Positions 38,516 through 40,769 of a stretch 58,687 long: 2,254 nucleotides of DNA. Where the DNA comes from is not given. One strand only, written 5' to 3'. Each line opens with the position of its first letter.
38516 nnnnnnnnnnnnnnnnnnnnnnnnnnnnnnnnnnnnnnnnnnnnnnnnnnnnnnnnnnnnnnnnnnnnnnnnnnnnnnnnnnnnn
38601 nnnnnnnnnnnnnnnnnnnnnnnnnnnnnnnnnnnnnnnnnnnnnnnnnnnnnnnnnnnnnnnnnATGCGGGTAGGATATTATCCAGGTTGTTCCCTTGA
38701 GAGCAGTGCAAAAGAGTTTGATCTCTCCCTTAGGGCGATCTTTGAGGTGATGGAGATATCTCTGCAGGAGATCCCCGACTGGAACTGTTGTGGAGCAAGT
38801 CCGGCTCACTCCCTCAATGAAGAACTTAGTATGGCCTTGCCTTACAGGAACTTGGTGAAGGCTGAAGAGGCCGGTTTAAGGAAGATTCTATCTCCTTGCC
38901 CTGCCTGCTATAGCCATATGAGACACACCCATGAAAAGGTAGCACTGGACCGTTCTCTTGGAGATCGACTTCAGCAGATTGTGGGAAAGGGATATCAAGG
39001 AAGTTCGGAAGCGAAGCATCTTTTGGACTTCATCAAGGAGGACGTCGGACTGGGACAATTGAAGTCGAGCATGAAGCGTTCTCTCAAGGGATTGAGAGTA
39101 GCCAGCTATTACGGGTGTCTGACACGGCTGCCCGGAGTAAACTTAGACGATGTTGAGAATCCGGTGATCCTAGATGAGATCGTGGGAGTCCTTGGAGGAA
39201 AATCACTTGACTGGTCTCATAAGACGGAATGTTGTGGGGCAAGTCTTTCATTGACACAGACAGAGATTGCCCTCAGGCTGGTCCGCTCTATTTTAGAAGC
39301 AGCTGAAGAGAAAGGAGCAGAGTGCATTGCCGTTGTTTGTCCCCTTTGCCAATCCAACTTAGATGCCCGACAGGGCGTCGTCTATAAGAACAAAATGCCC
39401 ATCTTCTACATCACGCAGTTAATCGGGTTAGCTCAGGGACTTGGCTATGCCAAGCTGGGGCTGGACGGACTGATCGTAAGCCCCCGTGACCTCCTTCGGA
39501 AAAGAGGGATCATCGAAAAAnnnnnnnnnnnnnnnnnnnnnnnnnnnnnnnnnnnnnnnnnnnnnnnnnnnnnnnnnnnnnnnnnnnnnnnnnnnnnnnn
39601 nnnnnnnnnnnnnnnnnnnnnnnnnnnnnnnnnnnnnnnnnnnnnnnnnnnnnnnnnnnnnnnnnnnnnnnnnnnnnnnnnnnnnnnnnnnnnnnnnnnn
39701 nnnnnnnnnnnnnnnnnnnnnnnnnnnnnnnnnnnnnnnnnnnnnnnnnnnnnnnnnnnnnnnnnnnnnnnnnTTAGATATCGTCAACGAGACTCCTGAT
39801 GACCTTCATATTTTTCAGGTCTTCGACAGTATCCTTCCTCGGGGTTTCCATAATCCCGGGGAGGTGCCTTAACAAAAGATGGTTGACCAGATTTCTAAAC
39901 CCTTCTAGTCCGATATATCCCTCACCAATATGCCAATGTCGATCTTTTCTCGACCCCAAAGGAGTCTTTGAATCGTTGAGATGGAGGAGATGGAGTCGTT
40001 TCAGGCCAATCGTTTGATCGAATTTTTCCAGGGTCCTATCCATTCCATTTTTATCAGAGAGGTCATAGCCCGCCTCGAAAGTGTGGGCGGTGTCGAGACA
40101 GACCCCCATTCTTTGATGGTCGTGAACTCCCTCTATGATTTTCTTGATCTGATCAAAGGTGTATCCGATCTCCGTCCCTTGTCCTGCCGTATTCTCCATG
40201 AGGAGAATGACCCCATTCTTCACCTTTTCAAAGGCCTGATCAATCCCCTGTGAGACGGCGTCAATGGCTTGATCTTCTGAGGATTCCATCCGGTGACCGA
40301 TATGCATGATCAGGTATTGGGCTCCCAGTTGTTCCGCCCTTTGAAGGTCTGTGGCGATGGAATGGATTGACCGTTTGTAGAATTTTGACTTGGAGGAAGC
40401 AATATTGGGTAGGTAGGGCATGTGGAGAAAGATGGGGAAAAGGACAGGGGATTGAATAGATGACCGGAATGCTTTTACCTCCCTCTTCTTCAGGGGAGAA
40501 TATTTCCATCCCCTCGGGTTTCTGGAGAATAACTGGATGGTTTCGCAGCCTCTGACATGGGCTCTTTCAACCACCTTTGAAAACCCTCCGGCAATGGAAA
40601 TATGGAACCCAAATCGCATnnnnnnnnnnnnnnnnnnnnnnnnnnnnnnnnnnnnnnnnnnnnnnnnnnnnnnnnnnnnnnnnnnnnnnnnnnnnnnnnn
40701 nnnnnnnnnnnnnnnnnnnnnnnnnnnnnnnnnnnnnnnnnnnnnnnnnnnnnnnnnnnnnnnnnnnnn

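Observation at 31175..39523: Cluster 1: a soluble MvhD / Fe-S / FdhA / HdrA(GltD-insert) / HdrC / HdrB operon, a candidate NAD(P)H-linked, formate-dependent electron-bifurcating complex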

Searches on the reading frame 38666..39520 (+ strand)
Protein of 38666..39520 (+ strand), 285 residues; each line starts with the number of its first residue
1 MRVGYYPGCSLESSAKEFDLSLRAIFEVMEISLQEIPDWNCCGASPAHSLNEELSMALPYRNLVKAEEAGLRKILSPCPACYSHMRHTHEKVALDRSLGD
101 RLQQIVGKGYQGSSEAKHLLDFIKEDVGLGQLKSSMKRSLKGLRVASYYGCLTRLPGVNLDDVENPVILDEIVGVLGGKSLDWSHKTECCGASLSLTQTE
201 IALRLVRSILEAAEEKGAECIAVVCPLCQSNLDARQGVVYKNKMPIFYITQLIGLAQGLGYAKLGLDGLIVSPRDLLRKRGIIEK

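Call 13: search_protein_families(library=pfam, proteins=[window:38666-39520:+], max_evalue=0.001)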
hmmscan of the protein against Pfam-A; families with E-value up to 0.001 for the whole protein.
seq(285 aa): 1 family
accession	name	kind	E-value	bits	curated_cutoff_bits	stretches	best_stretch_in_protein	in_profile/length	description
PF02754.22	CCG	-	1.6e-26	92.7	20.6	2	3-86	1-85/85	Cysteine-rich domain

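Call 40: search_solved_structures(query=window:38666-39520:+, max_evalue=0.001, show_alignments=2)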
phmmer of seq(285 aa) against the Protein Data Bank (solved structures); distinct sequences matched with E-value up to 0.001: 5.
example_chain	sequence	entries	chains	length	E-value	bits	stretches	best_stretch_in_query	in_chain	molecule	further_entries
9sfi_C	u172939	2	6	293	9.2e-36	127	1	1-281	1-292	H(2)/formate:CoB-CoM heterodisulfide,ferredoxin reductase subunit B2 | Heterodisulfide reductase subunit B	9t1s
8rvu_b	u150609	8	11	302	1.4e-35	126.5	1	1-273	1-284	H(2):CoB-CoM heterodisulfide,ferredoxin reductase subunit B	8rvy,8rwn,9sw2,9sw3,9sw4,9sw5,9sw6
8rvv_B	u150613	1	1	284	2.3e-35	125.7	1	1-267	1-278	H(2):CoB-CoM heterodisulfide,ferredoxin reductase subunit B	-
5odc_B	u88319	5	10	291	3.8e-32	115.2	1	1-279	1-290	Heterodisulfide reductase, subunit B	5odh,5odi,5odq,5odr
7bkb_B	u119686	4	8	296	5.4e-27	98.3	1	16-269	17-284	CoB--CoM heterodisulfide reductase subunit B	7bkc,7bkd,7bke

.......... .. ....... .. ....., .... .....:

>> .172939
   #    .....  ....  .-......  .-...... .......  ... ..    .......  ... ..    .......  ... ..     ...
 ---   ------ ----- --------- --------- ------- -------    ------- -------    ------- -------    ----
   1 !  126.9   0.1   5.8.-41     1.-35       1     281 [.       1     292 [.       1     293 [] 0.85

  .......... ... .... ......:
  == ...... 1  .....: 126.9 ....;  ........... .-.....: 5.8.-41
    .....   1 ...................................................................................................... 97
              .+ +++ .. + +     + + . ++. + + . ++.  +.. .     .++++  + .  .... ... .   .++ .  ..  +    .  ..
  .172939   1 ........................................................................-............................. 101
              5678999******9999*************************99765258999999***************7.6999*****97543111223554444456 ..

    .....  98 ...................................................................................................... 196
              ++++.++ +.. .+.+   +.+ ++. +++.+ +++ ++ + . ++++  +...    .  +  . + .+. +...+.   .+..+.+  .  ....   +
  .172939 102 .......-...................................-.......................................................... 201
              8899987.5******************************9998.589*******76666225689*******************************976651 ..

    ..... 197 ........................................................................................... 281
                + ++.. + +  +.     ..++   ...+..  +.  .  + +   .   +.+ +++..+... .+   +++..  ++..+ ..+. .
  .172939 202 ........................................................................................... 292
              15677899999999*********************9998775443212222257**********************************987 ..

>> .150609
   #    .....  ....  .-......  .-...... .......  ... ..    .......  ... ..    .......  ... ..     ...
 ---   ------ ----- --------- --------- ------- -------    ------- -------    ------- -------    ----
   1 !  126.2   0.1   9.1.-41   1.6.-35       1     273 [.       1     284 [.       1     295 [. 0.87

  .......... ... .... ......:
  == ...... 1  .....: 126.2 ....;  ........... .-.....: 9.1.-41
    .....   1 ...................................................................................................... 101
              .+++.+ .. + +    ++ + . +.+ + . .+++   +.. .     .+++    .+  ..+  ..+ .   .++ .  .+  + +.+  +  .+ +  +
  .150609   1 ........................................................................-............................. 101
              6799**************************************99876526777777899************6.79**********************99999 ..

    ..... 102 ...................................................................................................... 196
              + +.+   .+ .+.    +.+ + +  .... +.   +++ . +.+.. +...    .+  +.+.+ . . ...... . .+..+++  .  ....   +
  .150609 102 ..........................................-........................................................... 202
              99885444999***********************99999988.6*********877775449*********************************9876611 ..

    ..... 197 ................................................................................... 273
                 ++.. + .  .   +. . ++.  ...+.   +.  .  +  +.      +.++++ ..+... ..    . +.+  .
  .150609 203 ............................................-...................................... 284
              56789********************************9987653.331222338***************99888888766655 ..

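Call 74: search_protein_families(library=ncbifam, proteins=[window:38666-39520:+], max_evalue=0.00001)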
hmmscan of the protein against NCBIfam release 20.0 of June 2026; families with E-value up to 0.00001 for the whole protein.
window:38666-39520:+ (285 aa): 5 families
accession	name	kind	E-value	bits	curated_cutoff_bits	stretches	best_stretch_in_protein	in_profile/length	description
NF042965.1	MFR_anch_SdhE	equivalog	8e-47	160.1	500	1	4-271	4-276/282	8-methylmenaquinol:fumarate reductase membrane anchor subunit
TIGR03288.1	CoB_CoM_SS_B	equivalog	1.2e-42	146.1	345.15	1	4-279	3-289/290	CoB--CoM heterodisulfide reductase subunit B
NF041780.1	hetero_SS_HdrB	equivalog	1.1e-15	57.7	450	1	21-259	24-283/304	ferredoxin:CoB-CoM heterodisulfide reductase subunit HdrB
NF045670.1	quin_L_LdhH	equivalog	7e-14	51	800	1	2-232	468-685/706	L-lactate dehydrogenase (quinone) large subunit LdhH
NF004898.0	PRK06259.1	equivalog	1.6e-08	33.6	385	0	180-253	409-484/488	fumarate reductase (CoM/CoB) subunit TfrB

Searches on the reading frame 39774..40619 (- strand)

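Call 15: search_protein_families(library=pfam, proteins=[window:39774-40619:-], max_evalue=0.00001)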
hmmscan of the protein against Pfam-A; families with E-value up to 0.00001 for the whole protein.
window:39774-40619:- (281 aa): 1 family
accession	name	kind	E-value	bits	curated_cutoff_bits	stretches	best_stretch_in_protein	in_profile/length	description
PF01261.30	AP_endonuc_2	-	2e-48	165.7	31.1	1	18-263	2-233/249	Xylose isomerase-like TIM barrel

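Call 74: search_protein_families(library=ncbifam, proteins=[window:39774-40619:-], max_evalue=0.00001)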
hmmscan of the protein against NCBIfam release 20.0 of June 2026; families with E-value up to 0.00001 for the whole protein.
window:39774-40619:- (281 aa): 5 families
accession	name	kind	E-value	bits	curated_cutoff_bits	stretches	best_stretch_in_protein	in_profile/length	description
TIGR00587.1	nfo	subfamily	2.5e-81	273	129.65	1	3-275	3-277/279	deoxyribonuclease IV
NF002197.0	PRK01060.1-2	equivalog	1.3e-74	251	376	1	2-261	11-272/289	deoxyribonuclease IV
NF002199.0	PRK01060.1-4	equivalog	1.4e-69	234.4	315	1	3-267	4-270/282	deoxyribonuclease IV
NF002196.0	PRK01060.1-1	equivalog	2.5e-60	204.3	333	1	2-265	3-266/297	deoxyribonuclease IV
NF002198.0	PRK01060.1-3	equivalog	4.3e-36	124.8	244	1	15-271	13-248/253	deoxyribonuclease IV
